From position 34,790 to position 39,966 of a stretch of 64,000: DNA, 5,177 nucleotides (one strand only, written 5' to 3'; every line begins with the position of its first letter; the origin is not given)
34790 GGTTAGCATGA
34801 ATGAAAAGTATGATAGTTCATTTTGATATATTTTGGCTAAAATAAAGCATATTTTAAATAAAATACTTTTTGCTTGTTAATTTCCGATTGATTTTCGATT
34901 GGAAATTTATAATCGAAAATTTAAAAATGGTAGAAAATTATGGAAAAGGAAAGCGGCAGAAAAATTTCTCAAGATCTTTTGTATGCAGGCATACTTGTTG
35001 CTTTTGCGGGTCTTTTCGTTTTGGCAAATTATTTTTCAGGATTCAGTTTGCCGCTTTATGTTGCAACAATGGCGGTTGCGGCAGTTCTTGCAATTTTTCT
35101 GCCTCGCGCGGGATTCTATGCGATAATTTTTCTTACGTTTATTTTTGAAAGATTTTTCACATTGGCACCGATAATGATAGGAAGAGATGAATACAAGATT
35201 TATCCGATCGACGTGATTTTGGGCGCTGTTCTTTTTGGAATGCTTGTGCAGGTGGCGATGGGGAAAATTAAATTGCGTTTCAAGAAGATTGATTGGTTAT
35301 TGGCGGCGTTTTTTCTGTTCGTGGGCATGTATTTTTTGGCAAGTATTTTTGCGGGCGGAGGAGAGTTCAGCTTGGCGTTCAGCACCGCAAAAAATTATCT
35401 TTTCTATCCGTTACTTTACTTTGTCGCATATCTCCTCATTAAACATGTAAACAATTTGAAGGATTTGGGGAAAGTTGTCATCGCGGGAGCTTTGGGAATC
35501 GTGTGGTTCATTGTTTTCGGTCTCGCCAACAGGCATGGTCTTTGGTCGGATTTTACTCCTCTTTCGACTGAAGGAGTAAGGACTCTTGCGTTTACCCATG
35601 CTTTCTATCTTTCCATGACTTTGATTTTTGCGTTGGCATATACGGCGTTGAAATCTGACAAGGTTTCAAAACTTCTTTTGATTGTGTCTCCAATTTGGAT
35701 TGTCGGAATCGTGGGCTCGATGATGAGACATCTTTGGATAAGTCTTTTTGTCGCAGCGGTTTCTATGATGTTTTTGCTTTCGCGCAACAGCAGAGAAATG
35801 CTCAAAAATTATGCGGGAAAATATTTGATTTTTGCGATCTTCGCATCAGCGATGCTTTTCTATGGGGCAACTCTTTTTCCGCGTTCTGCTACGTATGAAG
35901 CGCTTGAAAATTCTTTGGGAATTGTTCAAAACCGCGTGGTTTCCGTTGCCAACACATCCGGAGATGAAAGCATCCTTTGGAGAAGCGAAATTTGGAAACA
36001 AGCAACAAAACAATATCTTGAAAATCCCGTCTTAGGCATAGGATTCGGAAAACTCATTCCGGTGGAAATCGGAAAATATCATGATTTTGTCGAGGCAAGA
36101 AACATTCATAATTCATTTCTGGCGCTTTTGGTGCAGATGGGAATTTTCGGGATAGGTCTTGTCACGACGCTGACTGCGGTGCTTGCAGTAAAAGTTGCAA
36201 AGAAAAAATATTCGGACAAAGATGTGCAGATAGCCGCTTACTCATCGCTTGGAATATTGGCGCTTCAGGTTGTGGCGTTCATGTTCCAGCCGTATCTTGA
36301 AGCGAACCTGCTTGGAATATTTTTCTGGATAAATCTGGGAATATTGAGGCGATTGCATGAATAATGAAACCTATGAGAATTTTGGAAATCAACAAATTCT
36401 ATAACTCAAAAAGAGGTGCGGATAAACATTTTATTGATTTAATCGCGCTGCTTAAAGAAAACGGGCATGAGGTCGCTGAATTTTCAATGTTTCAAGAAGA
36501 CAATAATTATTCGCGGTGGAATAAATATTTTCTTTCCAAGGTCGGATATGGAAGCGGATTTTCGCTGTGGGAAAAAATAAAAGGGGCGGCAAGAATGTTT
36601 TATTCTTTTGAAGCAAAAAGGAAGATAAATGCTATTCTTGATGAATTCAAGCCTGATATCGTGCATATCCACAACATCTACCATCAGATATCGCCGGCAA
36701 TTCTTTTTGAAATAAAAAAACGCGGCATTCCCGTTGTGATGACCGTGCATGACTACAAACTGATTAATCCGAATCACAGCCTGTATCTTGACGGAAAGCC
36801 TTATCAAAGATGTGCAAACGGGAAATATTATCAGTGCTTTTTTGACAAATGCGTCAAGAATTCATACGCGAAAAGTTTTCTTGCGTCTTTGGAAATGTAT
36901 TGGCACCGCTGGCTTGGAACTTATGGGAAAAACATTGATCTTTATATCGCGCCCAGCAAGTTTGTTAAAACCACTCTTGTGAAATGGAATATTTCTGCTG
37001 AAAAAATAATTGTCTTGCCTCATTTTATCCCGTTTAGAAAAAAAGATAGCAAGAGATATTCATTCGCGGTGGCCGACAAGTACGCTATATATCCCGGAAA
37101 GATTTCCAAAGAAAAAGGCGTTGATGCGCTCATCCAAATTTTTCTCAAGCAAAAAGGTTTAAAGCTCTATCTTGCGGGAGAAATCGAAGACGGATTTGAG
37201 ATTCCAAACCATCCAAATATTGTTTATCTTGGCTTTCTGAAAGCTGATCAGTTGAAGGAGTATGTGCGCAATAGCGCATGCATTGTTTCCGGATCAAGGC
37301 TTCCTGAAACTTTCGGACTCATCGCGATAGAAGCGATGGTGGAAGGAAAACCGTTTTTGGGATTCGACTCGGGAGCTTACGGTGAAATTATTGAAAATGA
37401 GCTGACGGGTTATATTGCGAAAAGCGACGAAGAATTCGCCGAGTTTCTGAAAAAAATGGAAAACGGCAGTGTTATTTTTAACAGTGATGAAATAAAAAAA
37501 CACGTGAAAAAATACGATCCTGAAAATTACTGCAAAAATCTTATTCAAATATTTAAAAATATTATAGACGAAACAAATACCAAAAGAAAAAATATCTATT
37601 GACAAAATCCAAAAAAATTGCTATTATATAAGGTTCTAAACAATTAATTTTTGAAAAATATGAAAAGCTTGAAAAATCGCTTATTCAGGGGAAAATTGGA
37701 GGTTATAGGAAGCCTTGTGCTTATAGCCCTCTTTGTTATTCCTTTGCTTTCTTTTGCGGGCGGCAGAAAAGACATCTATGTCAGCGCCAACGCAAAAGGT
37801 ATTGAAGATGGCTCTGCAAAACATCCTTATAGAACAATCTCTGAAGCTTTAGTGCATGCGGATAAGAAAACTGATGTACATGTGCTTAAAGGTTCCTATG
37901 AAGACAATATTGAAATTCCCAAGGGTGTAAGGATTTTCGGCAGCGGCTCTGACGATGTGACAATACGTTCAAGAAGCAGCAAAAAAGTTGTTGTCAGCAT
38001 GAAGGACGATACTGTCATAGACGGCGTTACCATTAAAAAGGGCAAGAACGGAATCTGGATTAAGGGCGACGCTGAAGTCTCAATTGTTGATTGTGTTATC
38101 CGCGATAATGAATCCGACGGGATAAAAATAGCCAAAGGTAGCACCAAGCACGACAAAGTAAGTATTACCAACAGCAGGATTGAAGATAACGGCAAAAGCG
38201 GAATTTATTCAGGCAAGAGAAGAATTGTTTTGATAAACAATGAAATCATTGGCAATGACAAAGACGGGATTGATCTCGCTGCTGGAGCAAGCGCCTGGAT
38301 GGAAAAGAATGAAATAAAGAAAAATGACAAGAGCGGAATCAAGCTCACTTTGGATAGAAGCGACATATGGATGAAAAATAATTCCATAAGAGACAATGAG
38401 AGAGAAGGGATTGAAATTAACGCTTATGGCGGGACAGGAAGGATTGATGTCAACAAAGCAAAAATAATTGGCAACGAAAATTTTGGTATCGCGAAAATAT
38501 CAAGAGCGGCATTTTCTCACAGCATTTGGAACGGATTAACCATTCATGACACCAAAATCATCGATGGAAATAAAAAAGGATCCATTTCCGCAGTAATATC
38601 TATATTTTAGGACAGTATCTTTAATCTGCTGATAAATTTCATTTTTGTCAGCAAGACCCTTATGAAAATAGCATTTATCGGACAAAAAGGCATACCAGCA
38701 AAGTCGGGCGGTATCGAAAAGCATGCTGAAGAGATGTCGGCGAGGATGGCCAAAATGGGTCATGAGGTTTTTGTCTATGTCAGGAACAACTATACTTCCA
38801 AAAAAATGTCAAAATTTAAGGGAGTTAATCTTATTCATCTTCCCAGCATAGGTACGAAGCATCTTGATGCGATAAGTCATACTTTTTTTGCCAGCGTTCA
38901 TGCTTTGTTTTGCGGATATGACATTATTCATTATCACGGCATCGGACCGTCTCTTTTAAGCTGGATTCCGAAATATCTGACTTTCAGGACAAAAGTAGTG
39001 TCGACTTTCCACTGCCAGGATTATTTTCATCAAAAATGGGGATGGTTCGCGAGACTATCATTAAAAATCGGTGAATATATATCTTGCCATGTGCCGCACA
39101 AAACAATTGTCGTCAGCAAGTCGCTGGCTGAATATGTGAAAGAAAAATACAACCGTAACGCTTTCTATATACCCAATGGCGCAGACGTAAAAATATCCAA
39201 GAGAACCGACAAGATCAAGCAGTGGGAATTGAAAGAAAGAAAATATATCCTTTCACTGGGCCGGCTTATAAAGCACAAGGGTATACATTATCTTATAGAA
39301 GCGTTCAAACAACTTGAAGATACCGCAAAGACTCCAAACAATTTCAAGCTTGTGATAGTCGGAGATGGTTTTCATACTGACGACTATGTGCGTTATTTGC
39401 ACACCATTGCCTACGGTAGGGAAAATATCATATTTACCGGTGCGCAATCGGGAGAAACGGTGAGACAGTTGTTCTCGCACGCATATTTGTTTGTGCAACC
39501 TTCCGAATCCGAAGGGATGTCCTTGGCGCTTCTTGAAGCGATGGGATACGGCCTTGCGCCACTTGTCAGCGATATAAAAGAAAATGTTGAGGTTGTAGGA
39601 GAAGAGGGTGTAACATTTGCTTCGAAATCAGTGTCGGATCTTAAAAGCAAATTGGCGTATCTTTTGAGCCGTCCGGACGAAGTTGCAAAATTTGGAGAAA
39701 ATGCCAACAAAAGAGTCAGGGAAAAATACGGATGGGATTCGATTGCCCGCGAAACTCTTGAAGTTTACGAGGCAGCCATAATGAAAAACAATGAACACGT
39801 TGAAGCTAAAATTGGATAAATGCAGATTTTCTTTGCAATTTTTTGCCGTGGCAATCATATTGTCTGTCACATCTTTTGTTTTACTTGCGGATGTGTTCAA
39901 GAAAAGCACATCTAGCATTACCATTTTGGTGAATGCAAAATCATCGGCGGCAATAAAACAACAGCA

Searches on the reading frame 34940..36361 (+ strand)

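Call 23: search_protein_families(library=pfam, proteins=[window:34940-36361:+], max_evalue=0.001)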
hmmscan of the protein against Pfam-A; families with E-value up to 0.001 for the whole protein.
window:34940-36361:+ (474 aa): 1 family
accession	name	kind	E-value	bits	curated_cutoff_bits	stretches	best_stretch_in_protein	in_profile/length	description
PF04932.20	Wzy_C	-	2.5e-15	57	31.7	1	254-407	7-147/149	O-Antigen ligase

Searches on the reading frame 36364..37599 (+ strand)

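Call 34: search_protein_families(library=pfam, proteins=[window:36364-37599:+], max_evalue=0.001)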
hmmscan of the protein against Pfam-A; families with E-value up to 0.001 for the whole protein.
window:36364-37599:+ (412 aa): 5 families
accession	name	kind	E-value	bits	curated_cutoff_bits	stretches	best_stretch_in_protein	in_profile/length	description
PF13439.12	Glyco_transf_4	-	9.8e-19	68.4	28.5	1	18-222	3-166/170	Glycosyltransferase Family 4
PF00534.26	Glycos_transf_1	-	8.8e-18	64.9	26.4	1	225-369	2-159/172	Glycosyl transferases group 1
PF13692.12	Glyco_trans_1_4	-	1.8e-13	51.4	27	1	240-363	3-137/142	Glycosyl transferases group 1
PF13579.12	Glyco_trans_4_4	-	1e-08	36.1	29.7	1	18-219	2-156/158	Glycosyl transferase 4-like domain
PF13477.12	Glyco_trans_4_2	-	1.2e-05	25.9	23.4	1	22-131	12-111/139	Glycosyl transferase 4-like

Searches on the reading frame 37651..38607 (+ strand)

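Call 34: search_protein_families(library=pfam, proteins=[window:37651-38607:+], max_evalue=0.001)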
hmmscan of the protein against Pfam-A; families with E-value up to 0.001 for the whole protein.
window:37651-38607:+ (319 aa): 4 families
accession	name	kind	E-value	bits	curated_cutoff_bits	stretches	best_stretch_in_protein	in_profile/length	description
PF13229.12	Beta_helix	-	8.8e-23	81.1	25.9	2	168-282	32-144/158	Right handed beta helix region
PF05048.19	NosD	-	9.3e-14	51.8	23.6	1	104-307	10-205/212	Periplasmic copper-binding protein (NosD)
PF07602.17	DUF1565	-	1.9e-06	27.9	20.3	1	52-238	7-210/257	Protein of unknown function (DUF1565)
PF12708.12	Pect-lyase_RHGA_epim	-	8.4e-05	22.9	27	1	84-254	47-212/213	Rhamnogalacturonase A/epimerase, pectate lyase-like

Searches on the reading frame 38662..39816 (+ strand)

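Call 34: search_protein_families(library=pfam, proteins=[window:38662-39816:+], max_evalue=0.001)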
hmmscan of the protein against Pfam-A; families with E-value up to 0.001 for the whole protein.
window:38662-39816:+ (385 aa): 7 families
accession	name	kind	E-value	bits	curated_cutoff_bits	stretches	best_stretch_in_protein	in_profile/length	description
PF00534.26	Glycos_transf_1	-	2.8e-33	115.3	26.4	1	182-351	3-172/172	Glycosyl transferases group 1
PF13692.12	Glyco_trans_1_4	-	7.8e-27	94.7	27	1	194-336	2-141/142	Glycosyl transferases group 1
PF13439.12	Glyco_transf_4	-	3.1e-20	73.3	28.5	1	16-176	2-168/170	Glycosyltransferase Family 4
PF13579.12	Glyco_trans_4_4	-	2.8e-10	41.2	29.7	1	16-173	1-158/158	Glycosyl transferase 4-like domain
PF20706.3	GT4-conflict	-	4.2e-10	39.6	26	1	175-303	182-311/385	Family 4 Glycosyltransferase in conflict systems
PF13524.12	Glyco_trans_1_2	-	3e-09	37.4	25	1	223-366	10-143/144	Glycosyl transferase-like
PF09314.17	DUF1972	-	6.3e-05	23.1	25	1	4-174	5-185/186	Domain of unknown function (DUF1972)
